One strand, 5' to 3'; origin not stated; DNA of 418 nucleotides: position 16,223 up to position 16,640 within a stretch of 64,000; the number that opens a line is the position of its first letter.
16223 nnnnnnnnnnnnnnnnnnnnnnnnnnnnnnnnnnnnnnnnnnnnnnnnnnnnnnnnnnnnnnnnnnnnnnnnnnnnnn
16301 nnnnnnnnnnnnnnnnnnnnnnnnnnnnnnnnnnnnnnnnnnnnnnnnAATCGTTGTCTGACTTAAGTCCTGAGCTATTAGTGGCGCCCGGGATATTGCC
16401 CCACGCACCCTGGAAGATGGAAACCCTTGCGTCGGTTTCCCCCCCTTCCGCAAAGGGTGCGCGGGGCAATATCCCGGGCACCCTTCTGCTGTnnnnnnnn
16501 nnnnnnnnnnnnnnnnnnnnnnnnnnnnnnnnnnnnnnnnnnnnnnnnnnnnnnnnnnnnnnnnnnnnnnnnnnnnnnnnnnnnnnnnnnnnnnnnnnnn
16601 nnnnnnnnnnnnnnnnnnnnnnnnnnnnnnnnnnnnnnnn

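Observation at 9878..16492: Every long intercistronic gap of the hydrogenase sensor/maturase cluster is filled by one of these hairpin elements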

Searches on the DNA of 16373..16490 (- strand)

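Call 63: build_rna_model(alignment_id=A4, structure=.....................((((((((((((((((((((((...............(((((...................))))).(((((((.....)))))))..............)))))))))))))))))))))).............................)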
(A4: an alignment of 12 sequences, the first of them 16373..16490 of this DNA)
Model R2 built from alignment A4 (12 sequences, 172 columns); structure: as given.
model positions 138; base pairs 31; branch points 1; effective number of sequences 3.48; information 0.59 bits per position. Calibrated on 0.2 Mb of random sequence (short: E-values are rough).
structure used (alignment columns):
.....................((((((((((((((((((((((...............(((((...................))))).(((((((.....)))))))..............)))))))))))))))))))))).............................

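Call 64: search_with_rna_model(model_id=R2, sources=[window, L002, L003, L004, L005, L006, L007, L008, L009, L010, L011, L012, L013, L015, L016, L017, L018, L019, L020, L021, L022, L023, L024, L025, L026, L027, L028, L029, L030, L031, L032, L033, L034, L035, L036, L037, L038, L039, L040, L041, L042, L043, L044, L045, L046, L047, L048, L049, L050, L051, L052, L053, L054, L055, L056, L057, L058, L059, L060, L061, L062, L063, L064, L065, L066, L067, L068, L069, L070, L071, L072, L073, L074, L075, L076, L077, L078, L079, L080, L081, L082, L083, L084, L085, L086], max_evalue=0.1, make_alignment=true)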
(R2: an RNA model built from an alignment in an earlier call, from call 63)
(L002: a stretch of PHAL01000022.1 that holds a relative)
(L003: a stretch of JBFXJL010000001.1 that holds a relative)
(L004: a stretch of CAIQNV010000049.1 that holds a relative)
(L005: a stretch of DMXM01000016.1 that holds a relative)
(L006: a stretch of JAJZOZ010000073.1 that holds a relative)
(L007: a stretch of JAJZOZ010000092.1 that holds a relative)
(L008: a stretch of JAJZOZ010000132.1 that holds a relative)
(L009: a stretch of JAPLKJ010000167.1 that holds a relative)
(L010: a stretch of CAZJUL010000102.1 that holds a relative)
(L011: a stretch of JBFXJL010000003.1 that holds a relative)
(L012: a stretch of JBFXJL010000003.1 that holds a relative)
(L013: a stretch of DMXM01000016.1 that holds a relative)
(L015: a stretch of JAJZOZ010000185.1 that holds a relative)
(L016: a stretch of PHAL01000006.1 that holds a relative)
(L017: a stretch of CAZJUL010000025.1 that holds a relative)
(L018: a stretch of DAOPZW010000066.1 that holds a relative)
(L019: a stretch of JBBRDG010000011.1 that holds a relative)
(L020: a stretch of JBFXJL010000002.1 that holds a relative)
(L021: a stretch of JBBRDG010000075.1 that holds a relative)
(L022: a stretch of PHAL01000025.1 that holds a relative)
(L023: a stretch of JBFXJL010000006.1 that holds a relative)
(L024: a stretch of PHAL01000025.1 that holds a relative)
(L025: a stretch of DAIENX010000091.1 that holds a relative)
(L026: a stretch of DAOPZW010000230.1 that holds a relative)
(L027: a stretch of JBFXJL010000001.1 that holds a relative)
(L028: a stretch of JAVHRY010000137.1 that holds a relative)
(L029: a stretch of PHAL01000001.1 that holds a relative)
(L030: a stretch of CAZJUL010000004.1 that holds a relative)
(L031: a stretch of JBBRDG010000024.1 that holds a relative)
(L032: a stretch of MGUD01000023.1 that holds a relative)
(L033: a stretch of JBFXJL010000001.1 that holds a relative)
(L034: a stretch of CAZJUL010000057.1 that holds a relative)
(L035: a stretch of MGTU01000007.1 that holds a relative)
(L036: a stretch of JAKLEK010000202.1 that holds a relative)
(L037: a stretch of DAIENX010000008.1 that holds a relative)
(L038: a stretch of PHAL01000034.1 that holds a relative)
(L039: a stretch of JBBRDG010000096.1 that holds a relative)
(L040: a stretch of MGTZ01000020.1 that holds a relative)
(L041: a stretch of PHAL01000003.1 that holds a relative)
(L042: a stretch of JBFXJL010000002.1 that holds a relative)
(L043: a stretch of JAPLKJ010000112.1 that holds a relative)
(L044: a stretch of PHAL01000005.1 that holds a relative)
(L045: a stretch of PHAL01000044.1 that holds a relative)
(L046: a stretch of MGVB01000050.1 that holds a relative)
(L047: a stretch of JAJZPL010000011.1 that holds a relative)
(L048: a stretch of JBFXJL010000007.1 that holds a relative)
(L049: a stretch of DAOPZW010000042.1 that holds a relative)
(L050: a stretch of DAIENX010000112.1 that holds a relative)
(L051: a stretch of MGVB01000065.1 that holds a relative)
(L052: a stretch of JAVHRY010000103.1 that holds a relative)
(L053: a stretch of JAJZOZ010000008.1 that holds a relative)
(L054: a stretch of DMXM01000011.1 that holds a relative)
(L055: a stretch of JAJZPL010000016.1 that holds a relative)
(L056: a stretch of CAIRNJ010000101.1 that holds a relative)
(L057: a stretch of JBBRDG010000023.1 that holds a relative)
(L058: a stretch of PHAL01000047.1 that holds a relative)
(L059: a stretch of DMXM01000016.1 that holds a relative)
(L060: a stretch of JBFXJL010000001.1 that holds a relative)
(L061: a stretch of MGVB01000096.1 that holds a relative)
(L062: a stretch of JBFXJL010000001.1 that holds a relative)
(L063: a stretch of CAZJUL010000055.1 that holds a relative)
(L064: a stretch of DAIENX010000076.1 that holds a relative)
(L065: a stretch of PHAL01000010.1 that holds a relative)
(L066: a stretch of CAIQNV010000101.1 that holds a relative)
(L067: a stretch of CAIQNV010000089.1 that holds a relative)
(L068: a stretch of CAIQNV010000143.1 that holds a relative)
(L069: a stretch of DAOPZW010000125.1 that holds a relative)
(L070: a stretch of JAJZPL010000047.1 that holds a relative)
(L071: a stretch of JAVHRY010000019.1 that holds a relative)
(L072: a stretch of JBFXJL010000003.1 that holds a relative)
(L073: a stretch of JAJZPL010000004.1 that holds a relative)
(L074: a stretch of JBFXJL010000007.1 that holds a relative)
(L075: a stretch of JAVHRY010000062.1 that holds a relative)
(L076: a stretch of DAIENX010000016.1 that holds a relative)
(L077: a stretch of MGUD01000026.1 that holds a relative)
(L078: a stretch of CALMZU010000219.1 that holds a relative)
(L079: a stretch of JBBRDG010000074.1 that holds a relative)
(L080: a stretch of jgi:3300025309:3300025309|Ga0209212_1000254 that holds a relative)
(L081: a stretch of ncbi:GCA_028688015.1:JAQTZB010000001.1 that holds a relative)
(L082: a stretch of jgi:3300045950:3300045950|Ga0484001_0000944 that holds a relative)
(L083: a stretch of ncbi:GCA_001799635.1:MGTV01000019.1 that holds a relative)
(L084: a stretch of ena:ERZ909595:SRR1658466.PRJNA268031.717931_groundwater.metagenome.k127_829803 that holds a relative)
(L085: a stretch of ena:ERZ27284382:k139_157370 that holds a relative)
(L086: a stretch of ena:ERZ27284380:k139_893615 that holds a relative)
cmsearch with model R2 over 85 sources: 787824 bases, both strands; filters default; matches with E-value up to 0.1: 28.
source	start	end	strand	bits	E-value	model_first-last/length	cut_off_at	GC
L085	13866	14002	+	121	2.3e-28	1-138/138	no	0.69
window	12578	12717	-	113.2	2.4e-26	1-138/138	no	0.71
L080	11174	11310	+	111.6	6.2e-26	1-138/138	no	0.71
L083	11178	11318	+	107.3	8.4e-25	1-138/138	no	0.71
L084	13820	13964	+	106.5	1.3e-24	1-138/138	no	0.69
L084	11200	11335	+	104.7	3.8e-24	1-138/138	no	0.71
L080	12800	12947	+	102.7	1.3e-23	1-138/138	no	0.73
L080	7338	7482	+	100.9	3.7e-23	1-138/138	no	0.72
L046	436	581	+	83.5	1.2e-18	1-138/138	no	0.66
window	16371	16494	-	78.7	2.1e-17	1-138/138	no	0.62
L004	6691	6820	+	76.4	8e-17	1-138/138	no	0.69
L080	13950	14146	+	75.2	1.6e-16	1-138/138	no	0.69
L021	3531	3679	+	72.4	8.8e-16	1-138/138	no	0.6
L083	7345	7522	+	72.3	9.2e-16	1-138/138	no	0.69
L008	4373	4516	+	68.6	8.2e-15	1-138/138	no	0.72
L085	11170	11356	+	65.4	5.6e-14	1-138/138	no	0.7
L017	6836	6989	+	64.5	9.8e-14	1-138/138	no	0.65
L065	1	94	+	62.8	2.7e-13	46-138/138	5'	0.77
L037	6882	6998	+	51.7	2e-10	1-138/138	no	0.71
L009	1057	1205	+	25.1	0.0015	1-138/138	no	0.68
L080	7338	7481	-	24.6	0.0021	1-138/138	no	0.72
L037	6881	6996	-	23.4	0.0043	1-138/138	no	0.71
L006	4034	4205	+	23.2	0.0049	1-138/138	no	0.7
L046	432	583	-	22.4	0.0076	1-138/138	no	0.64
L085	13865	14001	-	21.2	0.016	1-138/138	no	0.69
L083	17022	17126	+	19.4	0.047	1-138/138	no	0.68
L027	6756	6812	+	18.7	0.071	1-138/138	no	0.77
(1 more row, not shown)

Alignment A6: 28 matches aligned to the model, 271 columns, each read 5' to 3' on its own strand. Consensus structure (alignment columns), stored with it:
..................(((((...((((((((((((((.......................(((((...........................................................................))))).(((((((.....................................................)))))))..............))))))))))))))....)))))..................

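Call 84: search_with_rna_model(model_id=R2, sources=[L087, L088, L089, L090, L091, L092, L093, L094, L095, L096, L097, L098, L099, L100, L101, L102, L103, L104, L105, L106, L107, L108, L109, L110, L111, L112, L113, L114, L115, L116, L117, L118, L119, L120, L121, L122, L123, L124, L125, L126, L127, L128, L129, L130, L131, L132, L133, L134, L135, L136, L137, L138, L139, L140, L141, L142, L143, L144, L145, L146, L147, L148, L149, L150, L151, L152, L153, L154, L155, L156, L157, L158, L159, L160, L161, L162, L163, L164, L165, L166, L167, L168, L169, L170, L171, L172, L173, L174, L175, L176, L177, L178, L179, L180, L181, L182, L183, L184, L185, L186], max_evalue=0.000001, make_alignment=true)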
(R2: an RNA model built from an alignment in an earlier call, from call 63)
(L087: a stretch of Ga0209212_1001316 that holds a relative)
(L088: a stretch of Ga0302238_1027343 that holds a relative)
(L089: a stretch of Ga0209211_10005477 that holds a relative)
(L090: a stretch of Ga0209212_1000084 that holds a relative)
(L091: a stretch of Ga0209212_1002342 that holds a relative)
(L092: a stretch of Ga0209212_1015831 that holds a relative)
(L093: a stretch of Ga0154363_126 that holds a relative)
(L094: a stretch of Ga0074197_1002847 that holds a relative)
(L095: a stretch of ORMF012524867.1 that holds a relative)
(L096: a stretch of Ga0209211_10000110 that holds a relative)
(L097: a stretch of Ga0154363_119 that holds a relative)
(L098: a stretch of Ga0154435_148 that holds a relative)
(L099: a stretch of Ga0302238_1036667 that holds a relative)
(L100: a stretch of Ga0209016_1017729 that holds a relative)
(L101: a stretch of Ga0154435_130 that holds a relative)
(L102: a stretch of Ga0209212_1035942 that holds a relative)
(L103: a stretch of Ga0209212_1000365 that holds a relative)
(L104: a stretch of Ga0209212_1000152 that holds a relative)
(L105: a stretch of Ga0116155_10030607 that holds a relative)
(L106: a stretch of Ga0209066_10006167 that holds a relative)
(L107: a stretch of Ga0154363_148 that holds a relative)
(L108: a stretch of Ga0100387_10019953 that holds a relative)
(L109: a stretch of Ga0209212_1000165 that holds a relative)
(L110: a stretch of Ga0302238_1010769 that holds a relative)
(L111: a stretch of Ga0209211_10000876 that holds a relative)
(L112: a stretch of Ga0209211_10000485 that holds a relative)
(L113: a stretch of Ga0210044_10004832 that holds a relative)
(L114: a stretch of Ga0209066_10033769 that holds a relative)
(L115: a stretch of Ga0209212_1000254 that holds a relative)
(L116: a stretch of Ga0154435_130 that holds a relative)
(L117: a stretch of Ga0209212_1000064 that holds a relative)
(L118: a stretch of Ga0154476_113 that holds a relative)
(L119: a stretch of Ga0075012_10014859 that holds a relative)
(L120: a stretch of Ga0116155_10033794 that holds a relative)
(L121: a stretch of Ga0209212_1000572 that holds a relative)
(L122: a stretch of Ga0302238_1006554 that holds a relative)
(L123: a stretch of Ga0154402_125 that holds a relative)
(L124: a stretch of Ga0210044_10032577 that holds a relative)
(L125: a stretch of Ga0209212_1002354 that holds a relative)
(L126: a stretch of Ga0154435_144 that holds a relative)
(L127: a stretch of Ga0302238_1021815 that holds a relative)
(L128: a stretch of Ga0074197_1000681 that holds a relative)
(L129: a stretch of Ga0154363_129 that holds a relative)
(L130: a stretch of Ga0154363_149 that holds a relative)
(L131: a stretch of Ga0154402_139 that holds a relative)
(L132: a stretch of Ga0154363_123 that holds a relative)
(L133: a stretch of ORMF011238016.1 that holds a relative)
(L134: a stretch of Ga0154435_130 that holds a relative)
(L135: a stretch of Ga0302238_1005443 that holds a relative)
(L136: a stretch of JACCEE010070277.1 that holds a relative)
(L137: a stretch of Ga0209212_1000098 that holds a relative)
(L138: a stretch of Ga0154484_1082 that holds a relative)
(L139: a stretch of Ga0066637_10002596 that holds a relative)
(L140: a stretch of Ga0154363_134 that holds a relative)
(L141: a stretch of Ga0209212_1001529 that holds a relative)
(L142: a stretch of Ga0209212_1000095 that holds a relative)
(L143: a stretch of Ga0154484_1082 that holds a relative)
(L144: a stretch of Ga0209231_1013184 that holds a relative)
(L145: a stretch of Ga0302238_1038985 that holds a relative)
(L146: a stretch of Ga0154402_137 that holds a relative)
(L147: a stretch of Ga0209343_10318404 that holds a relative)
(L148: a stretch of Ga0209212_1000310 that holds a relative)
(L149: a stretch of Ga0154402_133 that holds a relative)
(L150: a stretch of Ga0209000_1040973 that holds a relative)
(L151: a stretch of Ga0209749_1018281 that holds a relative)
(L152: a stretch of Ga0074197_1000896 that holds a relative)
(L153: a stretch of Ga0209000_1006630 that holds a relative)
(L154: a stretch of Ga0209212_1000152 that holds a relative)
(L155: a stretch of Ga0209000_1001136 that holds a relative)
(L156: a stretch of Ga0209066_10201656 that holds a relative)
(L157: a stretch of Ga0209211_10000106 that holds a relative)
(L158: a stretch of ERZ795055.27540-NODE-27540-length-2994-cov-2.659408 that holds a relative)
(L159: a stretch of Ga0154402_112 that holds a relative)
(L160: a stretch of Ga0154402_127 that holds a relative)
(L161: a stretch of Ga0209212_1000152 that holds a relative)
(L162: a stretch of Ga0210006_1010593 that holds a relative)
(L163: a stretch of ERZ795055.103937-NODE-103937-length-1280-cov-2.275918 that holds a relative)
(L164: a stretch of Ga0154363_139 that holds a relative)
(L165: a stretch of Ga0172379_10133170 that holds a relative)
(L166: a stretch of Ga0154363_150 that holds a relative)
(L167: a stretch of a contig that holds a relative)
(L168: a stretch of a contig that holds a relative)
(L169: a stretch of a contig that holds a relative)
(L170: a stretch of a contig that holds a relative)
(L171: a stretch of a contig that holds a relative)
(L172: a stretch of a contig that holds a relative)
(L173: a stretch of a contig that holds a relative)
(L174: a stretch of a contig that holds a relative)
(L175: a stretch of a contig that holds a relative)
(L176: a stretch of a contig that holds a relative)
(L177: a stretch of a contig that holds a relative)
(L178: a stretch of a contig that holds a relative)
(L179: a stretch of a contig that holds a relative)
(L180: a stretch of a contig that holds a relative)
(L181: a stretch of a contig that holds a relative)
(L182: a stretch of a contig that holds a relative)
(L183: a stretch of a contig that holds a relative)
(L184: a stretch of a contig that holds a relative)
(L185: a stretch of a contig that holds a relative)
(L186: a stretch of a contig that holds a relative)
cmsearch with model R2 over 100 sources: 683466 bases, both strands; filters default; matches with E-value up to 0.000001: 107.
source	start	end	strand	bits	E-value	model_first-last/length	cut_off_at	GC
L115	2376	2512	+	111.6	5.4e-26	1-138/138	no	0.71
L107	7260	7406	+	107.3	7e-25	1-138/138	no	0.69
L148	2780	2930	-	107.3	7.2e-25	1-138/138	no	0.68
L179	8707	8857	+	107.3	7.2e-25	1-138/138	no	0.68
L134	1688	1832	+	106.5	1.1e-24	1-138/138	no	0.69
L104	2916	3053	+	106.3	1.3e-24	1-138/138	no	0.69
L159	998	1135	+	106.3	1.3e-24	1-138/138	no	0.69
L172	1745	1881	+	104.8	3.2e-24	1-138/138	no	0.69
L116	9896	10031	+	104.7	3.3e-24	1-138/138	no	0.71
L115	4002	4149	+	102.7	1.1e-23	1-138/138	no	0.73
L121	12208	12353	+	102.2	1.5e-23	1-138/138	no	0.71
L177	1312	1456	+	100.9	3.2e-23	1-138/138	no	0.72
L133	2209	2357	-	98.8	1.1e-22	1-138/138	no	0.7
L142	1243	1389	+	98.7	1.2e-22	1-138/138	no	0.67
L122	4860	4998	+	98.6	1.2e-22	1-138/138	no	0.73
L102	2615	2766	+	98.6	1.3e-22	1-138/138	no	0.68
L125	4306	4454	+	97.8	2e-22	1-138/138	no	0.7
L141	3293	3428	+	96.9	3.5e-22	1-138/138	no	0.7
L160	608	743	+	96.9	3.5e-22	1-138/138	no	0.7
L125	3150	3302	+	95.5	8.1e-22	1-138/138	no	0.61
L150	24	173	+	94.8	1.2e-21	1-138/138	no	0.71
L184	1575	1724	-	94.8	1.2e-21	1-138/138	no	0.71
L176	189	340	-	94.3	1.7e-21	1-138/138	no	0.64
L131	10223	10372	-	94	1.9e-21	1-138/138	no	0.7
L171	12311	12454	-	93.9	2.1e-21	1-138/138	no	0.67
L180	4114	4259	+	93.8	2.2e-21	1-138/138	no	0.69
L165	349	496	+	93.4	2.7e-21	1-138/138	no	0.71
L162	2933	3073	-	93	3.4e-21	1-138/138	no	0.72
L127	75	212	-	92.9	3.8e-21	1-138/138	no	0.74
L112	11444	11587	+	92.5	4.8e-21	1-138/138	no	0.66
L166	7192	7335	-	92.5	4.8e-21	1-138/138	no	0.66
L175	658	859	+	92.2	5.8e-21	1-138/138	no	0.62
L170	2113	2257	+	91.7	7.9e-21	1-138/138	no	0.67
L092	4133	4282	+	90.2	1.9e-20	1-138/138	no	0.68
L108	1041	1177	-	89.5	2.8e-20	1-138/138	no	0.64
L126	3097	3246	-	89.4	3.1e-20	1-138/138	no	0.73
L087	6612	6749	+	89.1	3.7e-20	1-138/138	no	0.71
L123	810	947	-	89.1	3.7e-20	1-138/138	no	0.71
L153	3563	3700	-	89.1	3.7e-20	1-138/138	no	0.71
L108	4218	4354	-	88.9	4e-20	1-138/138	no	0.72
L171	2041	2176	+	88.9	4.1e-20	1-138/138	no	0.76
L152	8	151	-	88.5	5.3e-20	1-138/138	no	0.62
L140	7134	7283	-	88.3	5.7e-20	1-138/138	no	0.73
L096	615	761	+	87.9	7.2e-20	1-138/138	no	0.65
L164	3402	3547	-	87.6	8.7e-20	1-138/138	no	0.63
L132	527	672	+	87.5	9.6e-20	1-138/138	no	0.64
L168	652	790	-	87.3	1e-19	1-138/138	no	0.7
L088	837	985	+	87.3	1.1e-19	1-138/138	no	0.68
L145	1405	1550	+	87.3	1.1e-19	1-138/138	no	0.69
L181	9053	9202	+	87.3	1.1e-19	1-138/138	no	0.67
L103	1285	1431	+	86.9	1.3e-19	1-138/138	no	0.67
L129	1059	1205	+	86.9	1.3e-19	1-138/138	no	0.69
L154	2253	2389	+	86.6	1.6e-19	1-138/138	no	0.73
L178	7893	8029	+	86.6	1.6e-19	1-138/138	no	0.73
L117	10791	10941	+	84.8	4.7e-19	1-138/138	no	0.72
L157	5009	5152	+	84.6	5.4e-19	1-138/138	no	0.72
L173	5926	6071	+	84.5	5.5e-19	1-138/138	no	0.66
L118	3261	3410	+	83.6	9.5e-19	1-138/138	no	0.74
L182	1784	1932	-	83.3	1.1e-18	1-138/138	no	0.72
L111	6706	6850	+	83.2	1.2e-18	1-138/138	no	0.66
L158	1294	1436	-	82.8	1.5e-18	1-138/138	no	0.69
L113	2676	2807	+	81.3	3.8e-18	1-138/138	no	0.7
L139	1280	1411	+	81.3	3.8e-18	1-138/138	no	0.7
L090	3299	3446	-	80.7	5.5e-18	1-138/138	no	0.72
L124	4613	4721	-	80.6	5.7e-18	29-138/138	5'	0.73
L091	11575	11755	-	80.5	6e-18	1-138/138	no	0.65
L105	1984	2089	-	79.7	9.8e-18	18-121/138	no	0.7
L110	2185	2333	+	79.7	1e-17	1-138/138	no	0.64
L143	5394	5528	-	79.4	1.2e-17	1-138/138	no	0.7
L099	132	282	-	78.6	1.9e-17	1-138/138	no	0.66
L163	954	1104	-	78.6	1.9e-17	1-138/138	no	0.66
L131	10925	11062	+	77.7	3.2e-17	1-138/138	no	0.69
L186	2821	2962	-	76.9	5.2e-17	1-138/138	no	0.7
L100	1991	2136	+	76.4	7.2e-17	1-138/138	no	0.7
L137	1291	1433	+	76.1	8.2e-17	1-138/138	no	0.75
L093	1858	2001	-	75.9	9.5e-17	1-138/138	no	0.64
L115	5152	5348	+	75.2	1.4e-16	1-138/138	no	0.69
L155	3583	3720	-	75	1.6e-16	1-138/138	no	0.74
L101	7907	8053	+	74.9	1.7e-16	1-138/138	no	0.68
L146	3210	3355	-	74.3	2.4e-16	1-138/138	no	0.67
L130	2279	2419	+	73.5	4.1e-16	1-138/138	no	0.6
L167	447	627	+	72.9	5.6e-16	1-138/138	no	0.64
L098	525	670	-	72.7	6.5e-16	1-138/138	no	0.74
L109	138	283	+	72.7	6.5e-16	1-138/138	no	0.74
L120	1399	1542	+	72.7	6.6e-16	1-138/138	no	0.7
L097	2045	2222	+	72.3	8e-16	1-138/138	no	0.69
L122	1583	1731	+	72.2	8.4e-16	1-138/138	no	0.67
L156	1074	1187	+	71.5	1.3e-15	1-105/138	3'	0.71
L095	1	120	+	70.9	1.9e-15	33-138/138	5'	0.68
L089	9967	10109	-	70.8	2e-15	1-138/138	no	0.73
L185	4319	4435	+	70.5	2.4e-15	18-126/138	no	0.7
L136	9280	9428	-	69.6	3.9e-15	1-138/138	no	0.74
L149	2780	2916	-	68.6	7.5e-15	1-138/138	no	0.71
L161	9039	9175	+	68.6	7.5e-15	1-138/138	no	0.71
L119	2654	2786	+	68.1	9.9e-15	1-138/138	no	0.71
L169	9589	9737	-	67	1.9e-14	1-138/138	no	0.68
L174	2057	2206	-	66.9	2e-14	1-138/138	no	0.72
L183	2488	2591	-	66.2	3.1e-14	18-124/138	no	0.72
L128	1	115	-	64.5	8.6e-14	1-112/138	3'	0.71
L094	1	111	+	63.8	1.3e-13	28-138/138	5'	0.69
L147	1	81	+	52.2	1.3e-10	61-138/138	5'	0.72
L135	2579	2719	+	51.5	1.9e-10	1-138/138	no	0.69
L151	2370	2520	-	51.1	2.4e-10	31-138/138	5'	0.66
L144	1785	1875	-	45.2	8.3e-09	53-138/138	5'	0.66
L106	1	81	+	44.4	1.3e-08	59-138/138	5'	0.67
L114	1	88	+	38.1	5.7e-07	62-138/138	5'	0.64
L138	4329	4473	-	37.8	6.9e-07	1-138/138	no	0.66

Alignment A7: 107 matches aligned to the model, 294 columns, each read 5' to 3' on its own strand. Consensus structure (alignment columns), stored with it:
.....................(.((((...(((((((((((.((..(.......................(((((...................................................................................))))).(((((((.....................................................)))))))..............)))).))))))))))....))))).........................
